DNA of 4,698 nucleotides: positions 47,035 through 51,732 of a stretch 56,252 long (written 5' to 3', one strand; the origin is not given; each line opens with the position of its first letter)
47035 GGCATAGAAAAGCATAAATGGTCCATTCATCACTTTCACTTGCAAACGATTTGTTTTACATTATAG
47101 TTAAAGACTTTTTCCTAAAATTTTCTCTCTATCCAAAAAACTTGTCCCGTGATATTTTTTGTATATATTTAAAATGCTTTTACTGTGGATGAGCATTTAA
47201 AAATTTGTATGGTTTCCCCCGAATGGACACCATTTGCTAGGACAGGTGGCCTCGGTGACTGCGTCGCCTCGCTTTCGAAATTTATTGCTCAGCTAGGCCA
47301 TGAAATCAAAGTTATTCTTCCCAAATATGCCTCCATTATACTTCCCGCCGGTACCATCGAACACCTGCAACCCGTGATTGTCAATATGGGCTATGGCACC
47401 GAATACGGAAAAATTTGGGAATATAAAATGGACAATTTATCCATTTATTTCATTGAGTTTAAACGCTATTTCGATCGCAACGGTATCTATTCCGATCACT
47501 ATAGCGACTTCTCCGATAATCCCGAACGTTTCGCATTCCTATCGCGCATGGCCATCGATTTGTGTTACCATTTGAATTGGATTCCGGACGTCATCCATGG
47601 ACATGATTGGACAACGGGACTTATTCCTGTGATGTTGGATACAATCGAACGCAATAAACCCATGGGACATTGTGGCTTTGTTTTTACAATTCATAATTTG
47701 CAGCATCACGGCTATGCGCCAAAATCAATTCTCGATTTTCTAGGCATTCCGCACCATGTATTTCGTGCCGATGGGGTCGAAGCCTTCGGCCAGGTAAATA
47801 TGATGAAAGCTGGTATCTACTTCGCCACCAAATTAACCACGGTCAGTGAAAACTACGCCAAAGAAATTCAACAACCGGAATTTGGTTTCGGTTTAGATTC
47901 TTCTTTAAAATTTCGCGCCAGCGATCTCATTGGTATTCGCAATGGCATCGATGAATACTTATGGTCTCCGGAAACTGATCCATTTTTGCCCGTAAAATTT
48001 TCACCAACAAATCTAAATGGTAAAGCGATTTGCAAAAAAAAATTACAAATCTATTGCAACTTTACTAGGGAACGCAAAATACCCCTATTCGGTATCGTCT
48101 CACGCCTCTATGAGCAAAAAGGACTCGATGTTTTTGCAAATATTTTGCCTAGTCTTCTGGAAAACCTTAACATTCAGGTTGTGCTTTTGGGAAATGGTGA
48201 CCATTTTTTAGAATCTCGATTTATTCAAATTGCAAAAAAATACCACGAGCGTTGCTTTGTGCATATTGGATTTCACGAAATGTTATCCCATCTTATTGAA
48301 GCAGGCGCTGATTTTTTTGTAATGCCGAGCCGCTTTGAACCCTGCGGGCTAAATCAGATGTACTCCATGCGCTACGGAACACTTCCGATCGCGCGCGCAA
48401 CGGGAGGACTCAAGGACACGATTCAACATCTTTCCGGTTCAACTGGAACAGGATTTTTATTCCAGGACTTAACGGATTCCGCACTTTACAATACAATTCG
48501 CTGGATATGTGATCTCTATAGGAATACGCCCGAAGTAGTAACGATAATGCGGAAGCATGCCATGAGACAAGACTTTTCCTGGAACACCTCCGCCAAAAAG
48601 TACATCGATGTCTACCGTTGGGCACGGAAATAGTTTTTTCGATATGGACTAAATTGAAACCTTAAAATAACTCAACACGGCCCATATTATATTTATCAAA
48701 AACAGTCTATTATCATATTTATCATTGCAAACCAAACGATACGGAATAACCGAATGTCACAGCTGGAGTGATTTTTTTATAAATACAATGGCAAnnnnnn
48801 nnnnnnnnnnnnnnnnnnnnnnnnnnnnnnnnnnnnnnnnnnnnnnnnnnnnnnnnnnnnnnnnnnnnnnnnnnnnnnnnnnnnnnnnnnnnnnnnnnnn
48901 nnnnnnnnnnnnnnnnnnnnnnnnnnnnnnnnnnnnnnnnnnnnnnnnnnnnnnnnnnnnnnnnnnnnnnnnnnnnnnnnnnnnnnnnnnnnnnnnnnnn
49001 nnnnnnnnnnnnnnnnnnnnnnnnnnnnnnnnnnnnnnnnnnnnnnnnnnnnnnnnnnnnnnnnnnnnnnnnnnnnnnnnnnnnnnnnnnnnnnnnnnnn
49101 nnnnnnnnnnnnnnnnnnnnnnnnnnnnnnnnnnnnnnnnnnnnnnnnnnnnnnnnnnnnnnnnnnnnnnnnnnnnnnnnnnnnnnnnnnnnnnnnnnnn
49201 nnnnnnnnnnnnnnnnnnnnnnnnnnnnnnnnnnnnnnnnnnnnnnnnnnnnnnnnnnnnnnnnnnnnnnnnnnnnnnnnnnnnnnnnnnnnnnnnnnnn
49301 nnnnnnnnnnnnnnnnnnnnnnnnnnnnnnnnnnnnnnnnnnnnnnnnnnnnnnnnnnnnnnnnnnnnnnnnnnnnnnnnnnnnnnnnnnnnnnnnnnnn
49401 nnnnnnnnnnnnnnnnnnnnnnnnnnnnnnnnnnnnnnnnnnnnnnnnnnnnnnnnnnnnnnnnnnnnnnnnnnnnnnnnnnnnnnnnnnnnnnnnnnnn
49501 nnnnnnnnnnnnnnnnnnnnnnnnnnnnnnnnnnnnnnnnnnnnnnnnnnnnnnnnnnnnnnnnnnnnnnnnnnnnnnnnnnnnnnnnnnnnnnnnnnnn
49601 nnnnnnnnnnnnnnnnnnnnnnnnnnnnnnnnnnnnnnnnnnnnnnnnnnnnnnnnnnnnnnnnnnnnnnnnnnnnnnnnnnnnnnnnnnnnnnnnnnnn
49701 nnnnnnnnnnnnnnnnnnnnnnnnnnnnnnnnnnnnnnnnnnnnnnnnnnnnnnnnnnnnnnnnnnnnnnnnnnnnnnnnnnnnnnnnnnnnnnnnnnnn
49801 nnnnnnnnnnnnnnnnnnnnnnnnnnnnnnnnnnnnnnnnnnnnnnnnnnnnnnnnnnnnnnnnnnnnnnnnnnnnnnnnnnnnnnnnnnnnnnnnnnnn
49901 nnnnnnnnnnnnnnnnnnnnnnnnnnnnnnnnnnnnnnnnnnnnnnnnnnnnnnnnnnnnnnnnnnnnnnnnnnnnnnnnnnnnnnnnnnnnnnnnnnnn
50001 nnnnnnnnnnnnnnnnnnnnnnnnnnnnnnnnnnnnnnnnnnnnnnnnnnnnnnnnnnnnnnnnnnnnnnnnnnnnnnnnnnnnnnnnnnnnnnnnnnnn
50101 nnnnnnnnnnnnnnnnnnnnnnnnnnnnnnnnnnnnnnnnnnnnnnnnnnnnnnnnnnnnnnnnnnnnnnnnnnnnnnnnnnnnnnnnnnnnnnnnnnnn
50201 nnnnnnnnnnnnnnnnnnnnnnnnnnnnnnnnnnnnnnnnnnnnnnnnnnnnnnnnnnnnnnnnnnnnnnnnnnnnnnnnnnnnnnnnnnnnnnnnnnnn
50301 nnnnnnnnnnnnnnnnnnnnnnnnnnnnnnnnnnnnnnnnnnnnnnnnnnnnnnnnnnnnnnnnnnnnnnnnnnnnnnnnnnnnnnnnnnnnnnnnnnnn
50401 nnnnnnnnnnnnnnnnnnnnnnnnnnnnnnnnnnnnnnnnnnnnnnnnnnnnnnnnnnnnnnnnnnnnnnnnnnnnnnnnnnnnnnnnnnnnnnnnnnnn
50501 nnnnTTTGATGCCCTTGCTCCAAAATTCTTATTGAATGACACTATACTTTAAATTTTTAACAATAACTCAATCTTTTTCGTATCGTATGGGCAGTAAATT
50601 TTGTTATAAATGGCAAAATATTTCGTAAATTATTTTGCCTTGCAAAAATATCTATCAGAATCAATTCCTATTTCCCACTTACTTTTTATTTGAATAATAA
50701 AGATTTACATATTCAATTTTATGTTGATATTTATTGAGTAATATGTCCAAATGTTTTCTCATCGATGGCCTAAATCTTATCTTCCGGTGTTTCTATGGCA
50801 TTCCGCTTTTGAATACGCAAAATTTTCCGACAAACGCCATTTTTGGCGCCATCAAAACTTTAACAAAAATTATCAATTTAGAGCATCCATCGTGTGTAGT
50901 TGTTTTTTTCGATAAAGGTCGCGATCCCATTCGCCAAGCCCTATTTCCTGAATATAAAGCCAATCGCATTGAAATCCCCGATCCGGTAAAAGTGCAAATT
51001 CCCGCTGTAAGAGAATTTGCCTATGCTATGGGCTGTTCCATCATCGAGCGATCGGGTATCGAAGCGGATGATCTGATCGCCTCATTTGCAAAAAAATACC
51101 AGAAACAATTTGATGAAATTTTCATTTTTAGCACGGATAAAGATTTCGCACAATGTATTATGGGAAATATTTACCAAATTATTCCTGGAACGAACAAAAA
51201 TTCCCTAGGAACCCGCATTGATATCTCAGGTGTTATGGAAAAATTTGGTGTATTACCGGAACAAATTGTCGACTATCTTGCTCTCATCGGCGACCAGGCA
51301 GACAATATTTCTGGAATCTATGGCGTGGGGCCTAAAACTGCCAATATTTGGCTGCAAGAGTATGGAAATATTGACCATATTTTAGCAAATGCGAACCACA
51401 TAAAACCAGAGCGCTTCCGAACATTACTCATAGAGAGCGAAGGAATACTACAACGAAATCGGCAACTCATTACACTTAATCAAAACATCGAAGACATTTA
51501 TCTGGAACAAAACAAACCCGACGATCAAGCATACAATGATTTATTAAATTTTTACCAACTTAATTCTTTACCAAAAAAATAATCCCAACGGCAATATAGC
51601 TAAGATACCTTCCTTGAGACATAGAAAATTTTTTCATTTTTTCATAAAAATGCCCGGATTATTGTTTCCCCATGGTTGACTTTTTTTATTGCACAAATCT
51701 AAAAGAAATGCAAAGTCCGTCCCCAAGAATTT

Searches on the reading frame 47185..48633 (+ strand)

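Call 46: search_protein_families(library=pfam, proteins=[window:47185-48633:+], max_evalue=0.00001)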
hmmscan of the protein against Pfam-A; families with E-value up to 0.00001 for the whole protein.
window:47185-48633:+ (482 aa): 3 families
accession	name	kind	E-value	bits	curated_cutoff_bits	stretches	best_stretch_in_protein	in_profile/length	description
PF08323.17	Glyco_transf_5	-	7.6e-76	255.4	22.7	1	6-242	1-238/239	Starch synthase catalytic domain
PF00534.26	Glycos_transf_1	-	1e-14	54.9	26.4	1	300-443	16-157/172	Glycosyl transferases group 1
PF13692.12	Glyco_trans_1_4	-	3e-13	50.7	27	1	300-440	2-138/142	Glycosyl transferases group 1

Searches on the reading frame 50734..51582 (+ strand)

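Call 46: search_protein_families(library=pfam, proteins=[window:50734-51582:+], max_evalue=0.00001)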
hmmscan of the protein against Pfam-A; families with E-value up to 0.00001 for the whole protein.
window:50734-51582:+ (282 aa): 2 families
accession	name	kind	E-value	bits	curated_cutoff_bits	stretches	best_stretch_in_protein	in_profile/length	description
PF02739.22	5_3_exonuc_N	-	4.7e-43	147.2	34.3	1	7-172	2-164/164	5'-3' exonuclease, N-terminal resolvase-like domain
PF01367.25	5_3_exonuc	-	1.1e-23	83.9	40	1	174-253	2-81/97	5'-3' exonuclease, C-terminal SAM fold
